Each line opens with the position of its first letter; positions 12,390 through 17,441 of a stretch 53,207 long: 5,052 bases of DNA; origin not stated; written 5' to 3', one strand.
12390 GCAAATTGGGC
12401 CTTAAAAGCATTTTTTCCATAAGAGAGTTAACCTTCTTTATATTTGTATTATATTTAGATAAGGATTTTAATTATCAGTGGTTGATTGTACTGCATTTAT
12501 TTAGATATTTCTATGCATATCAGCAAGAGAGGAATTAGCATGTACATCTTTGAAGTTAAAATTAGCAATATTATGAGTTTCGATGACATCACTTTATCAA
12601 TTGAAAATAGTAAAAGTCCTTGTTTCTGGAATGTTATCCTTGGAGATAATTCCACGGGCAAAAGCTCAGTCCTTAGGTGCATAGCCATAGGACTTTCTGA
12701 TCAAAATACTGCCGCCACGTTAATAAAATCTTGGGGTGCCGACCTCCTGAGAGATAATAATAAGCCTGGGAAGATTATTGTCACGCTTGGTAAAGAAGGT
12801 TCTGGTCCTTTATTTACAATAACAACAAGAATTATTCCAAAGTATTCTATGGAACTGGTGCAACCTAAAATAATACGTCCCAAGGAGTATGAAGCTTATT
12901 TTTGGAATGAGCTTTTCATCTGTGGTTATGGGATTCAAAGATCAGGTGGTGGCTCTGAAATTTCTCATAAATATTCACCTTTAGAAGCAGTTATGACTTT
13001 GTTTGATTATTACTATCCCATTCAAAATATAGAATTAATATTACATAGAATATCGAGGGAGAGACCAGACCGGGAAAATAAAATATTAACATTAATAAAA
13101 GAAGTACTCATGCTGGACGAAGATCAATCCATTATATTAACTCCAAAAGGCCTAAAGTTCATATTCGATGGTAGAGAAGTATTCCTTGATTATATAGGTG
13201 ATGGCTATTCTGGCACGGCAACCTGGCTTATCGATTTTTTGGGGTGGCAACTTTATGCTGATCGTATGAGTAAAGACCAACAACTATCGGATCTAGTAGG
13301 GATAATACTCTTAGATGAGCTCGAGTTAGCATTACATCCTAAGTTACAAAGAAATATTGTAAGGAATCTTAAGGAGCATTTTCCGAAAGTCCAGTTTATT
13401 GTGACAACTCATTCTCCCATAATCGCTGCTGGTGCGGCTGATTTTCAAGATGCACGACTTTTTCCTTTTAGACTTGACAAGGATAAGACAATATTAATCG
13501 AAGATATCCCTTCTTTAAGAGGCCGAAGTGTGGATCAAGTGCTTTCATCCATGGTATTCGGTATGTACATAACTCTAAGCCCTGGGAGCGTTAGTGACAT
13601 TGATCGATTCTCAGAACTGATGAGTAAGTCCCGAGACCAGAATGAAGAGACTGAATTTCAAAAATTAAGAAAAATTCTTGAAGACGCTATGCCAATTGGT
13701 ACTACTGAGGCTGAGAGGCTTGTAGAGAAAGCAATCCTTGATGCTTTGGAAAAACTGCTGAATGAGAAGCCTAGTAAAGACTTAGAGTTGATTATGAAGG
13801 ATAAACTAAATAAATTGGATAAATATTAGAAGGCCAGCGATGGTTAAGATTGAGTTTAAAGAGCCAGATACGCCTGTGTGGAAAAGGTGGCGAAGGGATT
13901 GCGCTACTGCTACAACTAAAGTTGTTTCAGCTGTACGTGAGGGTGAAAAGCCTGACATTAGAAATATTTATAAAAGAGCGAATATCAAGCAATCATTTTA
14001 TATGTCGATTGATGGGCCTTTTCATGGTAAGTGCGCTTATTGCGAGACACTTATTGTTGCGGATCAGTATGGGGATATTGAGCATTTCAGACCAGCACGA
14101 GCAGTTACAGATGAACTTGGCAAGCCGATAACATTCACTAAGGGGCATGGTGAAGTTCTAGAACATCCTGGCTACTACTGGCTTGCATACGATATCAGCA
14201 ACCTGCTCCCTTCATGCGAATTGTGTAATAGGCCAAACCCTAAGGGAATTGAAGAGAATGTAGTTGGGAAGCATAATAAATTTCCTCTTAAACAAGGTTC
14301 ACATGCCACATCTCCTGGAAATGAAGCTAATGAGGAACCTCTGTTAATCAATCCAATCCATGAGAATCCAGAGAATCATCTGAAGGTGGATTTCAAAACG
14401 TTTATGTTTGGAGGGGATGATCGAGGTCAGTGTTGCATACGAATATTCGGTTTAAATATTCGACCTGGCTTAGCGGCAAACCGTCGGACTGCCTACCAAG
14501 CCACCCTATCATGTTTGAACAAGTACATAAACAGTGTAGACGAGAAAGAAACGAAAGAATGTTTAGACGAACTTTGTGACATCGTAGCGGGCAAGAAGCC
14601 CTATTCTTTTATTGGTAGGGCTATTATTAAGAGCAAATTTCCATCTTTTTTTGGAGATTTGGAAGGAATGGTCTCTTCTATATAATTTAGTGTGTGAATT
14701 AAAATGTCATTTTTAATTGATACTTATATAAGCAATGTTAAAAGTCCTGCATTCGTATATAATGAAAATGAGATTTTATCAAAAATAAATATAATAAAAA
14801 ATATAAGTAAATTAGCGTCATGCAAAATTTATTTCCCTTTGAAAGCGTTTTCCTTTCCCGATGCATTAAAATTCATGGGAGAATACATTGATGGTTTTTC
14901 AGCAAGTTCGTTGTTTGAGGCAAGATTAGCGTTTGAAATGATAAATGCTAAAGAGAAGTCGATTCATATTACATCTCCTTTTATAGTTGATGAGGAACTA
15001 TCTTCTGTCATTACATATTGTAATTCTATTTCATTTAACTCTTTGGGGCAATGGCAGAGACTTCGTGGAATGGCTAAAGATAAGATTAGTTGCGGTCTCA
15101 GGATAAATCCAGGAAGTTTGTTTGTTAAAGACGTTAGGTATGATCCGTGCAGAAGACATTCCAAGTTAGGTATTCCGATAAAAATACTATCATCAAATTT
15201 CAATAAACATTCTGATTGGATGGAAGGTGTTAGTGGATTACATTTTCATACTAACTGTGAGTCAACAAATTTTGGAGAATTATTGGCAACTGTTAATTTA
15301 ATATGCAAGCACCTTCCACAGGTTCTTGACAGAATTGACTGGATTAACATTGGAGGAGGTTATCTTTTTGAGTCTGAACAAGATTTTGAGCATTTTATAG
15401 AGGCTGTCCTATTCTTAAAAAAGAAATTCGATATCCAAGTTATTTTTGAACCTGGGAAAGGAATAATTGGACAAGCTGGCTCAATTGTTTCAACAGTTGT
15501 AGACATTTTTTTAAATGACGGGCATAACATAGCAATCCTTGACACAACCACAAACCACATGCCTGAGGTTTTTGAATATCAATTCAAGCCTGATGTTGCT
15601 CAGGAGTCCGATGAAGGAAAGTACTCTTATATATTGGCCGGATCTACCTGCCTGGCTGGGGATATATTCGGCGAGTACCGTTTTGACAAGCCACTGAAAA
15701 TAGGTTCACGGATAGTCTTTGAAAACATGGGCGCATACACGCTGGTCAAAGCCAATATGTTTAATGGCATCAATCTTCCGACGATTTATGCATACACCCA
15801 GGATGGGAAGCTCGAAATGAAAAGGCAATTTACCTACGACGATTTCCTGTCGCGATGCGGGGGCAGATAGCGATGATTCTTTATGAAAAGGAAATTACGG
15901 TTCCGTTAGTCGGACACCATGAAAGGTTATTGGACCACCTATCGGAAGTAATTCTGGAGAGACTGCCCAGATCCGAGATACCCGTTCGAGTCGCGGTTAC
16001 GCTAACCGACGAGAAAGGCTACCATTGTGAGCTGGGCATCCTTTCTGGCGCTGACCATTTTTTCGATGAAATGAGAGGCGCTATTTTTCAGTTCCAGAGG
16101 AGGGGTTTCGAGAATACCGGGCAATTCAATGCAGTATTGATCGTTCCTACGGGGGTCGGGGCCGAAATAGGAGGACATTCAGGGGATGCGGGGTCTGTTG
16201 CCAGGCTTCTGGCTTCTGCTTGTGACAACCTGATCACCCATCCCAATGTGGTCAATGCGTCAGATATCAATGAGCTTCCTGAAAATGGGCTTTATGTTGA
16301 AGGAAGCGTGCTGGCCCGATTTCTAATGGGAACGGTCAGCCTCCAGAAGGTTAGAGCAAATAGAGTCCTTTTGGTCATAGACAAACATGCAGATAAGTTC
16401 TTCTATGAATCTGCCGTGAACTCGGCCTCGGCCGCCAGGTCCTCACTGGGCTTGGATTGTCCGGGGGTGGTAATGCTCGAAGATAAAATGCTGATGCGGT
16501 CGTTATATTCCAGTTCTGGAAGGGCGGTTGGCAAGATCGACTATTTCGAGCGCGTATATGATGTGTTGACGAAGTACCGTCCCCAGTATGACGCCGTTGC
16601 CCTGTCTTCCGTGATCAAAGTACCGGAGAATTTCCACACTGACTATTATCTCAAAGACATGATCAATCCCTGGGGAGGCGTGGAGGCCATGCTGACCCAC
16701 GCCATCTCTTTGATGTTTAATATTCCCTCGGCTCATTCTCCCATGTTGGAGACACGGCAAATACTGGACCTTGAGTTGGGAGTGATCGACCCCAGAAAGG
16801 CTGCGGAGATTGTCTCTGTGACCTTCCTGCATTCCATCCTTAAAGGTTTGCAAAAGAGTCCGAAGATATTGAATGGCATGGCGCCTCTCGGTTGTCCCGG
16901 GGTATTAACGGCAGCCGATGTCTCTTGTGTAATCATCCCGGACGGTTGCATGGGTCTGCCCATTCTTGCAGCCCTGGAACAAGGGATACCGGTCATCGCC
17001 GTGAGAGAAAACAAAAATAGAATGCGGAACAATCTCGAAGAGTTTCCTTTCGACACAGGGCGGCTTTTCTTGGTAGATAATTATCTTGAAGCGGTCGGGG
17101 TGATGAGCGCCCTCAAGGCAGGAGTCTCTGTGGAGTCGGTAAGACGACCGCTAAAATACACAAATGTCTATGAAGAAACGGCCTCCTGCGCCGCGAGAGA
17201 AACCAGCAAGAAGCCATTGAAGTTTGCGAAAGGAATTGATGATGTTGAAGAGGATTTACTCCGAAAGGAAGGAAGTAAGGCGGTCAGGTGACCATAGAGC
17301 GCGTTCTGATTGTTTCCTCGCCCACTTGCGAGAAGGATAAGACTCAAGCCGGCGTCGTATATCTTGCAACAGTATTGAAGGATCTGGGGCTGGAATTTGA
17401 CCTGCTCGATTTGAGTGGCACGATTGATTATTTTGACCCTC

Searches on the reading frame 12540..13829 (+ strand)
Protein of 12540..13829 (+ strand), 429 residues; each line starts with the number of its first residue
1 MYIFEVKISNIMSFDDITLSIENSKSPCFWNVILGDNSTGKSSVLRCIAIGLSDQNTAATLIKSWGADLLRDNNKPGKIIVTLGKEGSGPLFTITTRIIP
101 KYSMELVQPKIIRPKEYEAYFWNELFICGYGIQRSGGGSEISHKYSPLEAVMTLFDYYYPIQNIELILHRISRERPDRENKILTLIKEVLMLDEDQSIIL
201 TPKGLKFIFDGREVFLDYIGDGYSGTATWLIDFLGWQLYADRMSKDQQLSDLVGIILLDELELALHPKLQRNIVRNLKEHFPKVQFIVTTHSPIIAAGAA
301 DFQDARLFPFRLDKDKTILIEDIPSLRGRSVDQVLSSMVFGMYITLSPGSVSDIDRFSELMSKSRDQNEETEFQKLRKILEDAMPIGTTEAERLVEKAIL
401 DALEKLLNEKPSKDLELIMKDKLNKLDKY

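Call 3: search_protein_families(library=pfam, proteins=[window:12540-13829:+], max_evalue=0.1)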
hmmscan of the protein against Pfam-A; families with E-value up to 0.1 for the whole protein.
window:12540-13829:+ (429 aa): 4 families
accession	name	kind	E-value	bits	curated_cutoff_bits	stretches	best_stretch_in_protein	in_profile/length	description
PF13175.12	AAA_15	-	3.7e-17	63.4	32.1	2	202-296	291-374/374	AAA ATPase domain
PF13304.12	AAA_21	-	8.8e-17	62.5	27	2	225-295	241-302/304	AAA domain, putative AbiEii toxin, Type IV TA system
PF02463.25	SMC_N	-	1.2e-07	31.8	40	2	255-294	161-200/220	RecF/RecN/SMC N terminal domain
PF13476.12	AAA_23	-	9.9e-06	26.8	27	1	6-58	2-49/201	AAA domain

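Call 4: search_protein_families(library=padloc, proteins=[window:12540-13829:+], max_evalue=0.1)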
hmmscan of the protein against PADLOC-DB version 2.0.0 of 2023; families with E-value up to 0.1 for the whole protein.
window:12540-13829:+ (429 aa): 141 families (the best 25 are shown)
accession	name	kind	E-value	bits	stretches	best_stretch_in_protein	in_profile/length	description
PDLC00292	PtuA1|PtuA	-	5.3e-57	191.7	1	2-405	308-690/726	AAA ATPase domain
PDLC00295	PtuA1|PtuA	-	2.3e-50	170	2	170-410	206-449/451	AAA ATPase domain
PDLC00304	PtuA1|PtuA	-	1.1e-48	164.5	1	1-408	10-441/444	AAA ATPase domain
PDLC00269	PtuA1|PtuA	-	3.6e-44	149.7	1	1-390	1-439/446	AAA ATPase domain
PDLC00288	PtuA1|PtuA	-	1.4e-41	140.9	1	2-414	313-711/733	AAA ATPase domain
PDLC00301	PtuA1|PtuA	-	3.1e-38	129.9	2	126-379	150-403/429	AAA ATPase domain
PDLC00271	PtuA1|PtuA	-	6.3e-32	109.6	2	213-385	241-402/421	AAA ATPase domain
PDLC00291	PtuA1|PtuA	-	1.7e-31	107.6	1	23-406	352-747/773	AAA ATPase domain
PDLC02913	ATPase_I-A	-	1.5e-29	101.6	2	254-385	365-491/508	-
PDLC00298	PtuA1|PtuA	-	1.6e-29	101.2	2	211-389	240-409/423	AAA ATPase domain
PDLC00278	PtuA1|PtuA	-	2.5e-29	100.8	2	218-385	253-412/436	AAA ATPase domain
PDLC00305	PtuA1|PtuA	-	7.4e-28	96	2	213-383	206-375/392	AAA ATPase domain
PDLC00299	PtuA1|PtuA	-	4.5e-27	93.2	2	254-385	379-510/535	AAA ATPase domain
PDLC00267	PtuA1|PtuA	-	5.5e-26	89.7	2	216-298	251-331/438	AAA ATPase domain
PDLC00279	PtuA1|PtuA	-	1.6e-25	88.2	2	206-382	222-388/416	AAA ATPase domain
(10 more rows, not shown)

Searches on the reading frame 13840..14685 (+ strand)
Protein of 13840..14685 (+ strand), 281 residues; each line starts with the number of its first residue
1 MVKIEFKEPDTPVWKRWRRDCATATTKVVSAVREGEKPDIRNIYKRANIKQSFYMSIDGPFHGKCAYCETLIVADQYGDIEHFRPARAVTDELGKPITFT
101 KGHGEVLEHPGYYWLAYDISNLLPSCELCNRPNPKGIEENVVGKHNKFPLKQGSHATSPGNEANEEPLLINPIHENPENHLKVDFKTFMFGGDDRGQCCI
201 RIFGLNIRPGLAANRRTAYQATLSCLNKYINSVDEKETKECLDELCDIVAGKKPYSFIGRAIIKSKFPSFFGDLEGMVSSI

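Call 3: search_protein_families(library=pfam, proteins=[window:13840-14685:+], max_evalue=0.1)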
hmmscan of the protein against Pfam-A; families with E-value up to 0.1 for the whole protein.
window:13840-14685:+ (281 aa): 1 family
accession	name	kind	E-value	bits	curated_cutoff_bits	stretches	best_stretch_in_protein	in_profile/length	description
PF02748.20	PyrI_C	-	0.024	14.9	23.4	1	48-72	19-43/48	Aspartate carbamoyltransferase regulatory chain, metal binding domain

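Call 4: search_protein_families(library=padloc, proteins=[window:13840-14685:+], max_evalue=0.1)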
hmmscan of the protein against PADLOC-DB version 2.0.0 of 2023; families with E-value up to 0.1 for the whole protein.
window:13840-14685:+ (281 aa): 44 families (the best 25 are shown)
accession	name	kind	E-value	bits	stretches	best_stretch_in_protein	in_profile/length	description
PDLC00339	PtuB1|PtuB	-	1e-43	148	1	23-244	27-227/261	Unknown function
PDLC00328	PtuB1|PtuB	-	7.3e-40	135.3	1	42-266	44-282/295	Unknown function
PDLC00292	PtuA1|PtuA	-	3.3e-39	132.9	1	32-266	28-244/726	AAA ATPase domain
PDLC00319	PtuB1|PtuB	-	2.4e-36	123.8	1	43-221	53-229/310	Unknown function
PDLC00316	PtuB1|PtuB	-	2.6e-33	113.9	1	57-242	59-243/301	Unknown function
PDLC00330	PtuB1|PtuB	-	2.4e-31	107.6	1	10-264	8-256/271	Unknown function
PDLC00329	PtuB1|PtuB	-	1e-30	105.3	2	42-135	47-122/331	Unknown function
PDLC00288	PtuA1|PtuA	-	1.1e-27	95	1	49-244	51-220/733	AAA ATPase domain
PDLC00343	PtuB1|PtuB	-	1.2e-27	95.4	1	6-240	6-244/283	Unknown function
PDLC00337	PtuB1|PtuB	-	1.1e-25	88.8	2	115-265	86-210/216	Unknown function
PDLC00333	PtuB1|PtuB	-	3.3e-18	64.2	1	1-240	1-224/272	Unknown function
PDLC00318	PtuB1|PtuB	-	6.6e-18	63.2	1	15-248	21-252/299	Unknown function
PDLC00327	PtuB1|PtuB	-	7.3e-17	59.6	1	24-187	22-166/391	Unknown function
PDLC00291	PtuA1|PtuA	-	2.3e-16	57.5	1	51-241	53-235/773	AAA ATPase domain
PDLC00340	PtuB1|PtuB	-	3.4e-15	54.3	1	116-249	93-233/268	Unknown function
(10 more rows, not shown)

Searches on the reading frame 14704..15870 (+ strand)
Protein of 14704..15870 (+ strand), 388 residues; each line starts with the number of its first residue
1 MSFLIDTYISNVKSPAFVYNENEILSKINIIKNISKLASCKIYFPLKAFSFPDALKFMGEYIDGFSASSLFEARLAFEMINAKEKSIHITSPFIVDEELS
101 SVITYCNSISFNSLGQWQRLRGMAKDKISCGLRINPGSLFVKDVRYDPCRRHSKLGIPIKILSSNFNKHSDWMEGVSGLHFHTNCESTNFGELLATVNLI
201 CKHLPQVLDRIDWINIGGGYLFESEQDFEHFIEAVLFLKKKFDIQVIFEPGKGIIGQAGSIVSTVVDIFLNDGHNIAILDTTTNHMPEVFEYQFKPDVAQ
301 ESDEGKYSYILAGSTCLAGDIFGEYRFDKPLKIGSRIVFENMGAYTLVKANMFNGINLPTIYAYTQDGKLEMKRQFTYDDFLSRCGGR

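Call 3: search_protein_families(library=pfam, proteins=[window:14704-15870:+], max_evalue=0.1)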
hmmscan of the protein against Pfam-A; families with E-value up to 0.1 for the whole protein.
window:14704-15870:+ (388 aa): 2 families
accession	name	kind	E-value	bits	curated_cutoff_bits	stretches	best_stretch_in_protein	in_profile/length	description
PF00278.28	Orn_DAP_Arg_deC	-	4.8e-11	43.2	23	1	124-343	5-95/95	Pyridoxal-dependent decarboxylase, C-terminal sheet domain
PF02784.22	Orn_Arg_deC_N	-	3.3e-08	33.6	23.4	1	35-254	13-245/247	Pyridoxal-dependent decarboxylase, pyridoxal binding domain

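Call 4: search_protein_families(library=padloc, proteins=[window:14704-15870:+], max_evalue=0.1)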
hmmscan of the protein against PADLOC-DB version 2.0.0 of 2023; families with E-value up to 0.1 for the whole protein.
window:14704-15870:+ (388 aa): 0 families

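Call 5: search_protein_families(library=ncbifam, proteins=[window:14704-15870:+], max_evalue=0.1)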
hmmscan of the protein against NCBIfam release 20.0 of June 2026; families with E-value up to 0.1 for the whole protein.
window:14704-15870:+ (388 aa): 6 families
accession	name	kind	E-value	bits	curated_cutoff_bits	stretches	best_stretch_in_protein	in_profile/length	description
TIGR01047.1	nspC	equivalog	4.4e-101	338.1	409.05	1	12-384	1-379/380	carboxynorspermidine decarboxylase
TIGR01048.1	lysA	equivalog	2.3e-26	92.2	297.9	1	11-382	22-413/417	diaminopimelate decarboxylase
NF006515.0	PRK08961.1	equivalog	2e-19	69.1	802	1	9-358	498-853/861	bifunctional aspartate kinase/diaminopimelate decarboxylase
TIGR03099.1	dCO2ase_PEP1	hypoth_equivalog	5.1e-12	45.6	478.45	1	13-286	24-311/398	pyridoxal-dependent decarboxylase, exosortase A system-associated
NF052544.1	OrLyDeCDokD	equivalog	2.3e-10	39.6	700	1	11-383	39-457/461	ornithine/lysine decarboxylase DokD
NF041039.1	FslC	exception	5.5e-09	35.3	500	1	5-356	19-396/418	rhizoferrin biosystnesis N-citrylornithine decarboxylase FslC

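Call 6: search_protein_families(library=phrogs, proteins=[window:14704-15870:+], max_evalue=0.1)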
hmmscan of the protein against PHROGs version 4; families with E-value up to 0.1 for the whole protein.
window:14704-15870:+ (388 aa): 0 families

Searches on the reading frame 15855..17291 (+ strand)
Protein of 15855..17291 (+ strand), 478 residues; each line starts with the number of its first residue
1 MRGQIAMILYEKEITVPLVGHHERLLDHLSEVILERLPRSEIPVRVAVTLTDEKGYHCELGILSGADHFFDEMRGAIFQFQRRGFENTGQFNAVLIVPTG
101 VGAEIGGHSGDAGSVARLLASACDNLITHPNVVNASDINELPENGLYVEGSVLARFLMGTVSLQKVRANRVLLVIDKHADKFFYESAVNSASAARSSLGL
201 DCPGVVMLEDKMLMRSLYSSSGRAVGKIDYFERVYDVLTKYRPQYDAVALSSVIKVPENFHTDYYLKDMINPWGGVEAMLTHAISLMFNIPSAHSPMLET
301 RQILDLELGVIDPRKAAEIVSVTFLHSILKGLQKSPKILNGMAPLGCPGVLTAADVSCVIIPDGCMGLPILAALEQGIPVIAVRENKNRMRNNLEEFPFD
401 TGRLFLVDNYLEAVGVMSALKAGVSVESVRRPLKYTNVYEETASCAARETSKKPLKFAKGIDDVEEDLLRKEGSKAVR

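Call 48: search_protein_families(library=pfam, proteins=[window:15855-17291:+], max_evalue=0.01)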
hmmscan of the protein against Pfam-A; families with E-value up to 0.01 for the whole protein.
window:15855-17291:+ (478 aa): 1 family
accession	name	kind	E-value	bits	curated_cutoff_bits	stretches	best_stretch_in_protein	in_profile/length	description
PF11805.13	DUF3326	-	6.7e-91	305.2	25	1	92-429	1-336/337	Protein of unknown function (DUF3326)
